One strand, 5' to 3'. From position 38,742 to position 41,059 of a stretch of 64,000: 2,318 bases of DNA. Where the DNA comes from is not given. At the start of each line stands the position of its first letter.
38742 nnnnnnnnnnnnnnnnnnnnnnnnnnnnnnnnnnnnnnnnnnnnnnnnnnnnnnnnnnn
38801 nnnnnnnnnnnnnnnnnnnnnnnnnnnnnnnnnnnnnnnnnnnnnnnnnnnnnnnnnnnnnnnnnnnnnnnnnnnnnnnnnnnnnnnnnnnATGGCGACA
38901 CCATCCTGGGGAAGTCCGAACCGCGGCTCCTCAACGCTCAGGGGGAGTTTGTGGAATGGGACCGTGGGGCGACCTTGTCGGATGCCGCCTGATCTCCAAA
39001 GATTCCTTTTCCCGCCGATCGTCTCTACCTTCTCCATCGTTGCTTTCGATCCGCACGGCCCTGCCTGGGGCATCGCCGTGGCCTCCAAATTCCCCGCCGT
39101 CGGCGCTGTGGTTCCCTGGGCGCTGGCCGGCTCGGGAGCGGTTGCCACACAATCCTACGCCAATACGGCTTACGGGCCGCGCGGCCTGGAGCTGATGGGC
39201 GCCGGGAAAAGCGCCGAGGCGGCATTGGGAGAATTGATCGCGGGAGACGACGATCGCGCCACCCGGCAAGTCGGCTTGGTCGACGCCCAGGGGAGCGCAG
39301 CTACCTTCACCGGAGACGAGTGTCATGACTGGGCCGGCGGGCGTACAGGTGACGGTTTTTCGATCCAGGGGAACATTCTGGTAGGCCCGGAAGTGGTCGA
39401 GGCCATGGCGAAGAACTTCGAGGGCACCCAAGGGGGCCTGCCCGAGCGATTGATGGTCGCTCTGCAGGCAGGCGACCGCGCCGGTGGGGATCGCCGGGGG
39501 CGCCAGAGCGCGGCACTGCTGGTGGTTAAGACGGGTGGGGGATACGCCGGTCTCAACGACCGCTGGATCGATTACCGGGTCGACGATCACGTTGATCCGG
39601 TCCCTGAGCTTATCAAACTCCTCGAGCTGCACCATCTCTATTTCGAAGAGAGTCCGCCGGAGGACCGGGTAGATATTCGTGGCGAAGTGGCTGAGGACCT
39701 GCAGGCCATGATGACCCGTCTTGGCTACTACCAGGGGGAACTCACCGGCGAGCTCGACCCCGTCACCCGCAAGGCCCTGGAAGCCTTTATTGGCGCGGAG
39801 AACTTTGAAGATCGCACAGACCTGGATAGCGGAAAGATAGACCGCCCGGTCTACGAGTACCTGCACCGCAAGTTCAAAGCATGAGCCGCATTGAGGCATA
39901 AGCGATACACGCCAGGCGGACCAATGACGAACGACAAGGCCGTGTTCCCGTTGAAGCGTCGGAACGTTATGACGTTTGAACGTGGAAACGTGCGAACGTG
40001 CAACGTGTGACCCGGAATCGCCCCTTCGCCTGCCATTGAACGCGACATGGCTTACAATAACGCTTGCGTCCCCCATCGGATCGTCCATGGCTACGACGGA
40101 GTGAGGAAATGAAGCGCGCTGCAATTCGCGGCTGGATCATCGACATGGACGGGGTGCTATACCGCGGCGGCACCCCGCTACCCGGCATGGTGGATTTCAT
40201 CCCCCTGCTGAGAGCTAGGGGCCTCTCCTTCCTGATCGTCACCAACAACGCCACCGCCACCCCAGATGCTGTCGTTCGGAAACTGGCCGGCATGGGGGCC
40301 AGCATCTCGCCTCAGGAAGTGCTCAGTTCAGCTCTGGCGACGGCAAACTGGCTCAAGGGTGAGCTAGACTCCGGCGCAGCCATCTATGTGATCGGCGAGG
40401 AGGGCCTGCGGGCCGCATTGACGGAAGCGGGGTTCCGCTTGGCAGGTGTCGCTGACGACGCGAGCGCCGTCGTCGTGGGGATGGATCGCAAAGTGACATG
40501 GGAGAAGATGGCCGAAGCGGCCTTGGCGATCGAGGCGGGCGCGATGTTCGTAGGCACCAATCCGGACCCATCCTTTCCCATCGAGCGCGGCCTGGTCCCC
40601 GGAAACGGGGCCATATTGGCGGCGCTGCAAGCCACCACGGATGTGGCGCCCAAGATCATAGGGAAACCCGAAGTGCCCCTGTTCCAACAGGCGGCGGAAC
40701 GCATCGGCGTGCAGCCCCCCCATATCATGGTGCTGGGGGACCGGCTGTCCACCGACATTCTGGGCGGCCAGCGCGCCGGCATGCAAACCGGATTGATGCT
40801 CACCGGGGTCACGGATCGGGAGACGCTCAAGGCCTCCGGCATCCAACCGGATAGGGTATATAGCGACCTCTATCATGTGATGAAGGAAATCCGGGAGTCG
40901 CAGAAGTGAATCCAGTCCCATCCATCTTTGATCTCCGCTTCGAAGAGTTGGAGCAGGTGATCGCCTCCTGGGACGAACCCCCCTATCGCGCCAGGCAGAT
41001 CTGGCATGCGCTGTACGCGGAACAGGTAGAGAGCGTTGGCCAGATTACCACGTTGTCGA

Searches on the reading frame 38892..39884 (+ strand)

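Call 15: search_protein_families(library=pfam, proteins=[window:38892-39884:+], max_evalue=0.001)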
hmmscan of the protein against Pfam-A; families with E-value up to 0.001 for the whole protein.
window:38892-39884:+ (330 aa): 3 families
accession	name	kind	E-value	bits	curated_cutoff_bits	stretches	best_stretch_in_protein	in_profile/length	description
PF06267.17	DUF1028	-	6.2e-77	258.2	26.2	1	46-240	1-193/193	Family of unknown function (DUF1028)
PF08823.16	PG_binding_2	-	3.7e-18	66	21.1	1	250-324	1-74/74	Putative peptidoglycan binding domain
PF01471.23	PG_binding_1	-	8.3e-05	23.1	23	1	265-299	3-37/57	Putative peptidoglycan binding domain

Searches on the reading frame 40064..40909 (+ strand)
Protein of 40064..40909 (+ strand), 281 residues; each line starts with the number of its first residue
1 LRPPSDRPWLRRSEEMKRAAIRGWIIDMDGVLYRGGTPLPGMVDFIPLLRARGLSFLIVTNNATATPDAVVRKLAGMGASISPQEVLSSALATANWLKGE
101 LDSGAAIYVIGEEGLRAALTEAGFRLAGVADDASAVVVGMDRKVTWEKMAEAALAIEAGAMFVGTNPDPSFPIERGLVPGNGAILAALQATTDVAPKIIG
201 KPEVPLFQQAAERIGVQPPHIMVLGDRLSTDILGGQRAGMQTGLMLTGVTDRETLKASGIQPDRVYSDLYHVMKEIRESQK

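Call 15: search_protein_families(library=pfam, proteins=[window:40064-40909:+], max_evalue=0.001)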
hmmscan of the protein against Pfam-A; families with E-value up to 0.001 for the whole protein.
window:40064-40909:+ (281 aa): 4 families
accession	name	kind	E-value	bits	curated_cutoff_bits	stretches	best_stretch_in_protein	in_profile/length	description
PF13344.12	Hydrolase_6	-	1.4e-26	92.9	27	1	24-125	1-101/101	Haloacid dehalogenase-like hydrolase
PF13242.12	Hydrolase_like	-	1.9e-20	73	22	1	199-270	2-73/75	HAD-hyrolase-like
PF00702.32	Hydrolase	-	3.7e-15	57.2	26.4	1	24-239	4-191/191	haloacid dehalogenase-like hydrolase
PF13419.12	HAD_2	-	2.6e-05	24.8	23.8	0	200-242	134-175/178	Haloacid dehalogenase-like hydrolase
